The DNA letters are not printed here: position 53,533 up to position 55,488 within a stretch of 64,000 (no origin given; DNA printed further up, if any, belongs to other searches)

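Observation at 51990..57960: Three paralogous DUF5666-like lipoproteins interleaved with an ArnT/PMT-family GT-C glycosyltransferase: candidate lipoprotein glycosylation or surface-variation module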

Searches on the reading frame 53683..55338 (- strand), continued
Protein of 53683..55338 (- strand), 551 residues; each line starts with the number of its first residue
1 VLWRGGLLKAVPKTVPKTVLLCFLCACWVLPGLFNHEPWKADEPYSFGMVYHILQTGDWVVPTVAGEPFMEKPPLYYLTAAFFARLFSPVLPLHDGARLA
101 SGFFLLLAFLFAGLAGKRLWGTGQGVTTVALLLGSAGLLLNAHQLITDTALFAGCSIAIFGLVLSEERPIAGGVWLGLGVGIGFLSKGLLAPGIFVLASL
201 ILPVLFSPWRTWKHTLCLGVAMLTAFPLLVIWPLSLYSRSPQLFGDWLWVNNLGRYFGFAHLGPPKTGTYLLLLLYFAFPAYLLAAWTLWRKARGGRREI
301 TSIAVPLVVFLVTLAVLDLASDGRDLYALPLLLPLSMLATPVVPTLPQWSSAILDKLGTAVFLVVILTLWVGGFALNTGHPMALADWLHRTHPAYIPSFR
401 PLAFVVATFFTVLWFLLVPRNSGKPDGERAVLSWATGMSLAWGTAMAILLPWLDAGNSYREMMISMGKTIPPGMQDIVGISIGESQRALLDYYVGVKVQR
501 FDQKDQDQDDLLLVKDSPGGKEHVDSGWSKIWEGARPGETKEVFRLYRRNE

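Call 18: find_encoding_contigs(protein=P0002, flank=10000, max_places=2)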
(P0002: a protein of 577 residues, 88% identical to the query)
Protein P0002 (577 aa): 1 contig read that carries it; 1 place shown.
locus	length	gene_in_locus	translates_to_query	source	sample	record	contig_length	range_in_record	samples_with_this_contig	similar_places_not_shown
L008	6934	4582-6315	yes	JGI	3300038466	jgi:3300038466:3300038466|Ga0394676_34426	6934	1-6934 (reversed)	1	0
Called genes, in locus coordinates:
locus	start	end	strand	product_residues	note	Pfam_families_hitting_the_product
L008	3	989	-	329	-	?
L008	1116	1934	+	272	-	PF20112:DUF6502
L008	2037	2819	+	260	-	PF18914:DUF5666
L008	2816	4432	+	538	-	PF18914:DUF5666 (faint)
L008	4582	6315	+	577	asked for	-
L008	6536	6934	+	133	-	?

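Call 21: find_related_loci(query=A1, collection=genome_contigs, flank=10000)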
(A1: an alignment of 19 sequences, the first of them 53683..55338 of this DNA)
Query A1 (551 aa) in genome_contigs; peptide patterns used: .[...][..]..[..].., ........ (x = any residue, [..] = any of these).
600 stretches matched a pattern (row limit reached: there are more); 562 encode a relative of the query (tblastn E <= 1e-3); the best 80 are kept; 80 distinct loci.
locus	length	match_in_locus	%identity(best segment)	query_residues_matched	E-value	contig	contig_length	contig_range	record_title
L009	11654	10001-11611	85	13-547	0e+0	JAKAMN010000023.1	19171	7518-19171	MAG: Deltaproteobacteria bacterium isolate WY5.bin26 NODE_4585_length_19171_cov_3.482409, whole genome shotgun sequence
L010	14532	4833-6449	70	13-551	0e+0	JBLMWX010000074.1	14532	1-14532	MAG: Gemmatimonadota bacterium isolate MAG271 PRJNA957066_bin50_renamed_73, whole genome shotgun sequence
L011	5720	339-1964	50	9-549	4e-158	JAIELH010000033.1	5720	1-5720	MAG: Gallionellaceae bacterium isolate co.spades.CONCOCT.1kb_039 c_000000001421, whole genome shotgun sequence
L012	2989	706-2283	50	21-549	3e-165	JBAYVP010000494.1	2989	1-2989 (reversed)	MAG: Sulfuricellaceae bacterium isolate SO_2016_LW3_62 scaffold66774_LW162_2016, whole genome shotgun sequence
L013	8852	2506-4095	46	17-549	3e-155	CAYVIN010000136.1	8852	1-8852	MAG TPA_asm: uncultured Sulfuricella sp. isolate SRP302447_co3_331 genome assembly, contig: NODE_22585_length_8852_cov_1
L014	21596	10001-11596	50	20-550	1e-150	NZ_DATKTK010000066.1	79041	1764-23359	MAG: Sulfuricella sp. isolate SMAG_U14079 k141_467720, whole genome shotgun sequence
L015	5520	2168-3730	49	31-550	8e-149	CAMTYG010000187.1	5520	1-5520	MAG: uncultured Sulfuricella sp. isolate G04_MAG_00040 genome assembly, contig: G04_MAG_00040_000000000061, whole genome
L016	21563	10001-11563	49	31-550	2e-146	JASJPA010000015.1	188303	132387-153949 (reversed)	MAG: Sulfuricella sp. isolate MAG_156 NODE_41_length_188303_cov_886.741177, whole genome shotgun sequence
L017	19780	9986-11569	49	24-550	2e-145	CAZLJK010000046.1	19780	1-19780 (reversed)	MAG TPA_asm: uncultured Sulfuricella sp. isolate SRP062349_co5_237 genome assembly, contig: NODE_833_length_19780_cov_41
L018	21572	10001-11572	48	28-550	4e-145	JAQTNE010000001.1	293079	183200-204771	MAG: Sulfuricella sp. isolate STA_57 NODE_63_length_293079_cov_26.264180_Sandtown_A, whole genome shotgun sequence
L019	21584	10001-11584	50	20-549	4e-144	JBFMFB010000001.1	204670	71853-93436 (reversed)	MAG: Pseudomonadota bacterium isolate MAG260 MAG260_1, whole genome shotgun sequence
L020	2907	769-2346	49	21-549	2e-151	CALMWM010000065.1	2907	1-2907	MAG TPA_asm: uncultured Gallionellaceae bacterium isolate SRR6284162_bin.50_CONCOCT_v1.1_MAG genome assembly, contig: ER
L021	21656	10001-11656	47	9-549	1e-143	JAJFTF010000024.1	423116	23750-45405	MAG: Betaproteobacteria bacterium isolate bin.132 k141_3341888, whole genome shotgun sequence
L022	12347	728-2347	48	12-551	7e-143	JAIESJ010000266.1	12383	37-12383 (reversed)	MAG: Burkholderiales bacterium isolate co.spades.METABAT.2.5kb_011 c_000000430670, whole genome shotgun sequence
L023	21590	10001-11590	47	17-549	4e-143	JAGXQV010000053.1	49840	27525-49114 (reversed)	MAG: Sulfuricella sp. isolate CROMO_A_6 c_000000282917, whole genome shotgun sequence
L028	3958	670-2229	44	27-548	4e-144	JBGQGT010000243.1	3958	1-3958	MAG: Gammaproteobacteria bacterium isolate OBJ2_061818_090_20 k141_928582_length_3958_cov_11.1402, whole genome shotgun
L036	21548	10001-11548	45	32-551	2e-138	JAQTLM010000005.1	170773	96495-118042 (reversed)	MAG: Gallionella sp. isolate STA_17 NODE_184_length_170773_cov_210.931613_Sandtown_A, whole genome shotgun sequence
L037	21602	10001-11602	44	12-549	4e-138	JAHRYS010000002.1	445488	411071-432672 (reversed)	MAG: Candidatus Ferrigenium altingense isolate AG11 NODE_23_length_445488_cov_3877.853980, whole genome shotgun sequence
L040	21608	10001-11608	46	14-550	2e-137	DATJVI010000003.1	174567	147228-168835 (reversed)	MAG TPA_asm: Burkholderiales bacterium isolate SMAG_U15069 k141_3763906, whole genome shotgun sequence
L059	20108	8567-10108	44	32-549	8e-134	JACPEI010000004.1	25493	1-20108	MAG: Nitrosomonadales bacterium isolate NC_groundwater_331_Ag_B-0.1um_59_15 GD18-4_B1_scaffold_81355, whole genome shotg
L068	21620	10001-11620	46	9-551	2e-132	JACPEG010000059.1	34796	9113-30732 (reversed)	MAG: Betaproteobacteria bacterium isolate NC_groundwater_329_Ag_B-0.1um_65_19 GD18-4_B1_scaffold_2026251, whole genome s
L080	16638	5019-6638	44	12-551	6e-130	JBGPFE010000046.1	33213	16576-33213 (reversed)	MAG: Gammaproteobacteria bacterium isolate OBJ_0618_7090110_74 k141_4423581_length_33213_cov_26.4105, whole genome shotg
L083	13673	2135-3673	44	32-549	2e-129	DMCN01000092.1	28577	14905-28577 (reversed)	MAG TPA_asm: Gallionellaceae bacterium isolate UBA12482 contig_17533, whole genome shotgun sequence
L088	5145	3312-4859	42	32-551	7e-129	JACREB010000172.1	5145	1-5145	MAG: Nitrosomonadales bacterium isolate NC_groundwater_1688_Pr3_B-0.1um_57_72 SR-2_scaffold_141_2902314, whole genome sh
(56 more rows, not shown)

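Call 25: search_protein_families(library=pfam, proteins=[L040:8917-9783:+, L088:1746-2264:+, L040:4431-5828:+, L068:5426-6133:+, L028:2378-3649:+, L036:4659-5885:-, L083:5678-7336:+, L037:4696-5640:+, L080:7552-8736:+, L059:14649-15851:+], max_evalue=0.001)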
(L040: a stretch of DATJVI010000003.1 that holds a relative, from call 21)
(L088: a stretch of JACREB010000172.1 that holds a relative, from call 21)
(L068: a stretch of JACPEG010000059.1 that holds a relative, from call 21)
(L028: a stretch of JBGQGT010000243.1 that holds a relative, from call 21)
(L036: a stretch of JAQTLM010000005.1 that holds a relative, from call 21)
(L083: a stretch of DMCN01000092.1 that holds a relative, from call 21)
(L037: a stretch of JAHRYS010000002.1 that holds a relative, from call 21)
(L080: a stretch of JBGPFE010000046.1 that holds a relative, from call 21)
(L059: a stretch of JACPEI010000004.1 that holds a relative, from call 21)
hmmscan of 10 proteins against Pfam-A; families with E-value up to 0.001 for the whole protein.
L040:8917-9783:+ (289 aa): 1 family
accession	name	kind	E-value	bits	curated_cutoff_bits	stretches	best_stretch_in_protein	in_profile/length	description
PF01197.23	Ribosomal_L31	-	2.1e-32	111.6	27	1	216-279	1-64/65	Ribosomal protein L31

L088:1746-2264:+ (173 aa): 0 families

L040:4431-5828:+ (466 aa): 5 families
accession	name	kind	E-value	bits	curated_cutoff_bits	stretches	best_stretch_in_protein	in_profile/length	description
PF07497.18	Rho_RNA_bind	-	5.1e-33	113.1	27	1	99-172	2-73/73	Rho termination factor, RNA-binding domain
PF00006.31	ATP-synt_ab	-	4.4e-27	95.6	29.5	1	207-410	3-211/213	ATP synthase alpha/beta family, nucleotide-binding domain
PF07498.18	Rho_N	-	5.9e-17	61.8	24.9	1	52-94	1-43/43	Rho termination factor, N-terminal domain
PF22707.2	S1CSD-TOTE-2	-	0.00071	20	27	0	99-146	4-40/60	S1/CSD-like domain 2 of the TOTE conflict systems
PF08206.17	OB_RNB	-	0.00096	19.2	24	0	100-152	1-46/58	Ribonuclease B OB domain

L068:5426-6133:+ (236 aa): 3 families
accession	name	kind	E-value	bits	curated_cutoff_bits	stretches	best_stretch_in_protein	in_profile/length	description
PF00085.26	Thioredoxin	-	5.8e-33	113.4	23.5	1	134-233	3-102/103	Thioredoxin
PF13098.12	Thioredoxin_2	-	3.6e-06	27.7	27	1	147-231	3-103/104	Thioredoxin-like domain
PF13905.12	Thioredoxin_8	-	3.1e-05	24.7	27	0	151-193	3-47/94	Thioredoxin-like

L028:2378-3649:+ (424 aa): 4 families
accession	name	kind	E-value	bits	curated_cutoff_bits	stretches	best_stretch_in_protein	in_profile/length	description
PF00108.29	Thiolase_N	-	1.4e-109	365.9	26.4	1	35-293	1-259/260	Thiolase, N-terminal domain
PF02803.24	Thiolase_C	-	8.3e-55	184.1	27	1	301-423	1-123/123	Thiolase, C-terminal domain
PF00109.32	ketoacyl-synt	-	4.6e-05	23.6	20.8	1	111-150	166-205/252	Beta-ketoacyl synthase, N-terminal domain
PF22691.2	Thiolase_C_1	-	9.8e-05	22.5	28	0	327-363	23-59/144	Thiolase C-terminal domain-like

L036:4659-5885:- (409 aa): 1 family
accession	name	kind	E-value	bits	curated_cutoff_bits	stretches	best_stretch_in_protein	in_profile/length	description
PF00348.22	polyprenyl_synt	-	5.1e-82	275.3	27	1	118-360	3-250/251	Polyprenyl synthetase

L083:5678-7336:+ (553 aa): 1 family
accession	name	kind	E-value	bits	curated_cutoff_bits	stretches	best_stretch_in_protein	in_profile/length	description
PF01026.27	TatD_DNase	-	3.8e-67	226.8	27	1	297-543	1-250/253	TatD related DNase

L037:4696-5640:+ (315 aa): 0 families

L080:7552-8736:+ (395 aa): 0 families

L059:14649-15851:+ (401 aa): 3 families
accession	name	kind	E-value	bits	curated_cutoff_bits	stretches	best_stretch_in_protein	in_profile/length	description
PF13602.12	ADH_zinc_N_2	-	4.2e-29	102.6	27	1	257-398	1-134/134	Zinc-binding dehydrogenase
PF00107.32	ADH_zinc_N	-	2.6e-21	76.3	31.8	1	225-310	1-87/129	Zinc-binding dehydrogenase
PF08240.17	ADH_N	-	1.4e-17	64.3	23.5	1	96-183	2-103/104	Alcohol dehydrogenase GroES-like domain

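Call 41: search_solved_structures(query=A1, max_evalue=1, show_alignments=2)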
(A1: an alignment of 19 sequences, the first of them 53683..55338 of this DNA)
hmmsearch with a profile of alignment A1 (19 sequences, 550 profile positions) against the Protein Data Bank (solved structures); distinct sequences matched with E-value up to 1: 0.

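Call 45: predict_structure(alignment_id=A1)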
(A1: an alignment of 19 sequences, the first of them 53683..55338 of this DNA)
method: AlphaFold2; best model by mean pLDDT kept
length: 551 residues; sequences in the alignment: 19
mean_pLDDT: 85.6   pTM: 0.88
mean pLDDT of the five models: 85.6, 85.2, 81.8, 80.3, 80.2
residues with pLDDT >= 90: 243; 70-90: 249; 50-70: 45; < 50: 14
segments of 3 or more residues with pLDDT < 50: 1-13
pLDDT, mean of each block of 10 residues (from residue 1): 32 66 87 78 84 89 79 88 93 90 95 96 93 88 77 97 95 98 90 94 93 96 96 93 87 69 62 88 94 83 93 88 70 96 91 89 94 89 89 82 90 82 72 92 90 86 91 82 88 86 68 84 74 86 89 65
secondary structure, 60 per line:
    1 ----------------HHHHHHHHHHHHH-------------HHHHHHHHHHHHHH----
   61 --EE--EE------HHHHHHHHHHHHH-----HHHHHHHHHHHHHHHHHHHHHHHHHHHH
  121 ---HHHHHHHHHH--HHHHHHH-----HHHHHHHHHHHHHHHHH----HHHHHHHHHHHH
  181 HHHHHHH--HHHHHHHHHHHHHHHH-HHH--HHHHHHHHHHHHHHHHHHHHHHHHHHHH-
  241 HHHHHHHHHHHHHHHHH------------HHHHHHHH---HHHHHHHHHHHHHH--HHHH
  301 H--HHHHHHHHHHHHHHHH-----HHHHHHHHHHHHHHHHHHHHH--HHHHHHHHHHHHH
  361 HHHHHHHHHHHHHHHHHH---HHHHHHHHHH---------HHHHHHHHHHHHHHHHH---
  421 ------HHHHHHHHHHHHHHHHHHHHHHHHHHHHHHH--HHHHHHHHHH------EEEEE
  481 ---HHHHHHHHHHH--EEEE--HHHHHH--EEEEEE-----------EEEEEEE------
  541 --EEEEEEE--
elements in order: H17-29 H43-56 H75-87 H93-120 H124-133 H136-142 H148-164 H169-187 H190-205 H212-239 H241-257 H270-277 H281-294 H297-301 H304-319 H325-345 H348-378 H382-391 H401-417 H427-457 H460-469 E476-480 H484-494 E497-500 H503-508 E511-516 E528-534 E543-549
